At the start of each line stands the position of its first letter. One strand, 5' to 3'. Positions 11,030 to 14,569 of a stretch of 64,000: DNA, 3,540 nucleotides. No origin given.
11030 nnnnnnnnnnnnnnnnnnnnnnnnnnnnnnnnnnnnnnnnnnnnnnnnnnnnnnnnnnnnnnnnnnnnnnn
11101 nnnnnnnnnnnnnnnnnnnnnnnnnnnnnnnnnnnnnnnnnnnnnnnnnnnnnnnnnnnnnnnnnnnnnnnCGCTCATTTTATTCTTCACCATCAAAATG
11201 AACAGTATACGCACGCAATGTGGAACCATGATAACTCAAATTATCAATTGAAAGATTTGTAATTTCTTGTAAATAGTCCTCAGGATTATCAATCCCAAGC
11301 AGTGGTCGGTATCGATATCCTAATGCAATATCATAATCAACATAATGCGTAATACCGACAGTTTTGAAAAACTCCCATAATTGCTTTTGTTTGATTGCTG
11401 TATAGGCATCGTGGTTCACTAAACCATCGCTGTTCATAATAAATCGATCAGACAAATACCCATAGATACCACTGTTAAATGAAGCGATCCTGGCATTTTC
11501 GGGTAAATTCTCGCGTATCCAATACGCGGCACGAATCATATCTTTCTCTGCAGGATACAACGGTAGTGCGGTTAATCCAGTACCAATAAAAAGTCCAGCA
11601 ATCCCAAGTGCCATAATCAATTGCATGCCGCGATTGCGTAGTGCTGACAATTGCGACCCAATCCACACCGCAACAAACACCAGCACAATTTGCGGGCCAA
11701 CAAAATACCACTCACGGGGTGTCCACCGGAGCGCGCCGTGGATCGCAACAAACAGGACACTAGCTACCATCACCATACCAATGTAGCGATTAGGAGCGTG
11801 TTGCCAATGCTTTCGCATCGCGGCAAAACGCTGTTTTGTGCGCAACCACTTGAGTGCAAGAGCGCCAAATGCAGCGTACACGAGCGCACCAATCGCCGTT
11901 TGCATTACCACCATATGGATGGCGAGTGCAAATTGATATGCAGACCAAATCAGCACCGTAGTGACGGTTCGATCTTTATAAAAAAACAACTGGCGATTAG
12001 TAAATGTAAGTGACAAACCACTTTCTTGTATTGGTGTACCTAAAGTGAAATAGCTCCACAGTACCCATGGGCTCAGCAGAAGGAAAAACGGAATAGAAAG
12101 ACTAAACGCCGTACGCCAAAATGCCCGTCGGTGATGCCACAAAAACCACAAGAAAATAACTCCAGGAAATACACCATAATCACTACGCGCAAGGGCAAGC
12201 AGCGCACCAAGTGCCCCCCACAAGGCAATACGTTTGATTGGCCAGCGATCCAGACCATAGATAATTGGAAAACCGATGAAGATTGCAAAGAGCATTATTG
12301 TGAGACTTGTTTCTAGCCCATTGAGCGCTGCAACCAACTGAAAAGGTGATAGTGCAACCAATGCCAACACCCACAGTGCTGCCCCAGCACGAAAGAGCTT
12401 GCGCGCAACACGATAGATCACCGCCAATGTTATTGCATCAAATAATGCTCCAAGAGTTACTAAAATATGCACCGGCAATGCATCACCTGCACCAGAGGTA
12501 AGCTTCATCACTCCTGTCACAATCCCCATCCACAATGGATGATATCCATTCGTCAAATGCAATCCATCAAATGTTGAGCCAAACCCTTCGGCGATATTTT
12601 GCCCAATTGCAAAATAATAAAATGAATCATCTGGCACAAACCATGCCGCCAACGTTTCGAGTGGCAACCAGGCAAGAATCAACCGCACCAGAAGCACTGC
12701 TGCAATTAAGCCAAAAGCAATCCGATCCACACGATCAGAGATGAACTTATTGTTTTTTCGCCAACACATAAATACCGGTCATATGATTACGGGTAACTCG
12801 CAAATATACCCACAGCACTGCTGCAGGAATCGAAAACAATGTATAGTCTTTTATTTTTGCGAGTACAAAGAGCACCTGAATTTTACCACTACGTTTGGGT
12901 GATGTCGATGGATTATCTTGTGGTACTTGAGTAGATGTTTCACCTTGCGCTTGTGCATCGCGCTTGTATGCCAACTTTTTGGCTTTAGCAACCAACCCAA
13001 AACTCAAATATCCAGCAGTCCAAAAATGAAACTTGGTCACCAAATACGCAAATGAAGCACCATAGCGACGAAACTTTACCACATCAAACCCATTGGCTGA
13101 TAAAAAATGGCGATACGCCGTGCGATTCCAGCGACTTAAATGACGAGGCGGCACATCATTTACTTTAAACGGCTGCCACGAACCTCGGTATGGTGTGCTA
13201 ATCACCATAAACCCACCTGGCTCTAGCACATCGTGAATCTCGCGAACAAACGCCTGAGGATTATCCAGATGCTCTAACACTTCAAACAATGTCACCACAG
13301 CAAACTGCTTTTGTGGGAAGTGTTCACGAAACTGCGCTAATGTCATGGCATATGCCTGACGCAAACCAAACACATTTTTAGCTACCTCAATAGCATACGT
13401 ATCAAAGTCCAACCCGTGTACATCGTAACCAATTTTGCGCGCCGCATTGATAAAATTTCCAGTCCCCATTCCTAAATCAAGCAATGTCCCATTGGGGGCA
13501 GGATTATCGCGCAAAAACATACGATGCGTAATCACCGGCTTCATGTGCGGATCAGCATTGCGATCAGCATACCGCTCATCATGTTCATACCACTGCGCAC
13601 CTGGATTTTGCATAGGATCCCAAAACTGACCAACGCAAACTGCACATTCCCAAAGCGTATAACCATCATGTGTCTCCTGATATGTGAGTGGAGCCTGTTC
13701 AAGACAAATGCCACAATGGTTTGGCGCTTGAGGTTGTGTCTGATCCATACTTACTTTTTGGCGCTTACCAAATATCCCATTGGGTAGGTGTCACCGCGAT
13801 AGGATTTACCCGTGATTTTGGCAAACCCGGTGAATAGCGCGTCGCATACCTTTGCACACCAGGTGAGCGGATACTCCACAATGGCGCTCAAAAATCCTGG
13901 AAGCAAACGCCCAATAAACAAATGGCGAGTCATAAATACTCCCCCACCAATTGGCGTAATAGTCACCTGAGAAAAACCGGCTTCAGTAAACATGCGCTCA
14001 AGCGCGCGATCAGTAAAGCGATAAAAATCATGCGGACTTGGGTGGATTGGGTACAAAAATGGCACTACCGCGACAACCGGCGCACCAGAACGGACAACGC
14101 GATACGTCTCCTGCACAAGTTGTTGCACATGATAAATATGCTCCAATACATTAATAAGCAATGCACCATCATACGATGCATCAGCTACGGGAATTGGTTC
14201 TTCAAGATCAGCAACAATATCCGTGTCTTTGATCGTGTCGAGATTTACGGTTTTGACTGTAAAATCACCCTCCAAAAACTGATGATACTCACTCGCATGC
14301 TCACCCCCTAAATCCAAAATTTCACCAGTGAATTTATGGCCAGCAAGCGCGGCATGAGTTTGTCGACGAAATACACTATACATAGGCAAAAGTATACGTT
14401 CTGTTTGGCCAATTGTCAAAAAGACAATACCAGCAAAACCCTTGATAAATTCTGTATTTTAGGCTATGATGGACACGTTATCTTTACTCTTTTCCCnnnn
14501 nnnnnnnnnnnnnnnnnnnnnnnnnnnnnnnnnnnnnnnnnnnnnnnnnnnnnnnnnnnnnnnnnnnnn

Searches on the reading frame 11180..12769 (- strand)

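Call 7: search_protein_families(library=pfam, proteins=[window:11180-12769:-], max_evalue=0.0001)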
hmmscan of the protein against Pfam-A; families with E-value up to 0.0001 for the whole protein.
window:11180-12769:- (529 aa): 0 families

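Call 14: search_protein_families(library=ncbifam, proteins=[window:11180-12769:-], max_evalue=0.01)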
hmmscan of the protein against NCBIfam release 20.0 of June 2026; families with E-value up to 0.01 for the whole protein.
window:11180-12769:- (529 aa): 0 families

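Call 72: search_protein_families(library=pfam, proteins=[window:11180-12769:-], max_evalue=5)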
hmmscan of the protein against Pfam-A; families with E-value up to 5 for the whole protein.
window:11180-12769:- (529 aa): 1 family
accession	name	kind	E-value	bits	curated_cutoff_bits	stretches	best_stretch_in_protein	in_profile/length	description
PF13231.12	PMT_2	-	0.00066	20.4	26.1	1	106-238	27-160/160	Dolichyl-phosphate-mannose-protein mannosyltransferase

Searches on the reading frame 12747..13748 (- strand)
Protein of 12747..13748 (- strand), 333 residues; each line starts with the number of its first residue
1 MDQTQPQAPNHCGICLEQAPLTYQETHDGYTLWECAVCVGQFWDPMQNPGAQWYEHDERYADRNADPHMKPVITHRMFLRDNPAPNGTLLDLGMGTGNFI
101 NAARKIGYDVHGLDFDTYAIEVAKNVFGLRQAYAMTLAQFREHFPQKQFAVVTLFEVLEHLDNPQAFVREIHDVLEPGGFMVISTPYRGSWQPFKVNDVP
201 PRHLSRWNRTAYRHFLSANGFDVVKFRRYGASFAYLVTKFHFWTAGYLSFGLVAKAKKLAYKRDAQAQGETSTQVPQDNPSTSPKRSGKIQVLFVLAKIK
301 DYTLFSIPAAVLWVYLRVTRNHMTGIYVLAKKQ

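Call 7: search_protein_families(library=pfam, proteins=[window:12747-13748:-], max_evalue=0.0001)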
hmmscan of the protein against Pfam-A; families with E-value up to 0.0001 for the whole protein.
window:12747-13748:- (333 aa): 5 families
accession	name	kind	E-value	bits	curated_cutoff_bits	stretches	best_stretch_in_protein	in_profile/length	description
PF13489.12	Methyltransf_23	-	1.6e-24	86.9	27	1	75-224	14-162/164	Methyltransferase domain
PF08241.18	Methyltransf_11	-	5.3e-18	65.9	21.2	1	90-183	1-95/95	Methyltransferase domain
PF08242.18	Methyltransf_12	-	1.5e-13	51.7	30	1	90-180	1-97/98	Methyltransferase domain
PF13847.12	Methyltransf_31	-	2.6e-13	50.4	27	1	86-198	4-124/145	Methyltransferase domain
PF13649.12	Methyltransf_25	-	3.2e-13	50.6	27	1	90-179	2-97/97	Methyltransferase domain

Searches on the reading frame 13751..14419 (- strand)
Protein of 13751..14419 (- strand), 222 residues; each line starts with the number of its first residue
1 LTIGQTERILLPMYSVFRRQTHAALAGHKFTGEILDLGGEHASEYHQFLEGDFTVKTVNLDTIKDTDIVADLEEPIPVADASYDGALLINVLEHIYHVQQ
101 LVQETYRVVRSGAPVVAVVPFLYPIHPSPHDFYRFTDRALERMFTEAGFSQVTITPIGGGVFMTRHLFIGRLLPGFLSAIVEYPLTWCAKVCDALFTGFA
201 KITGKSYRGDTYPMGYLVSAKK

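Call 7: search_protein_families(library=pfam, proteins=[window:13751-14419:-], max_evalue=0.0001)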
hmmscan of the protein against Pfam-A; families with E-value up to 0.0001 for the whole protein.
window:13751-14419:- (222 aa): 1 family
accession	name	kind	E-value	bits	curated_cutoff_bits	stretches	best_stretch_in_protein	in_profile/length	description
PF08241.18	Methyltransf_11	-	3.3e-07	31.3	21.2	1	68-113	47-91/95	Methyltransferase domain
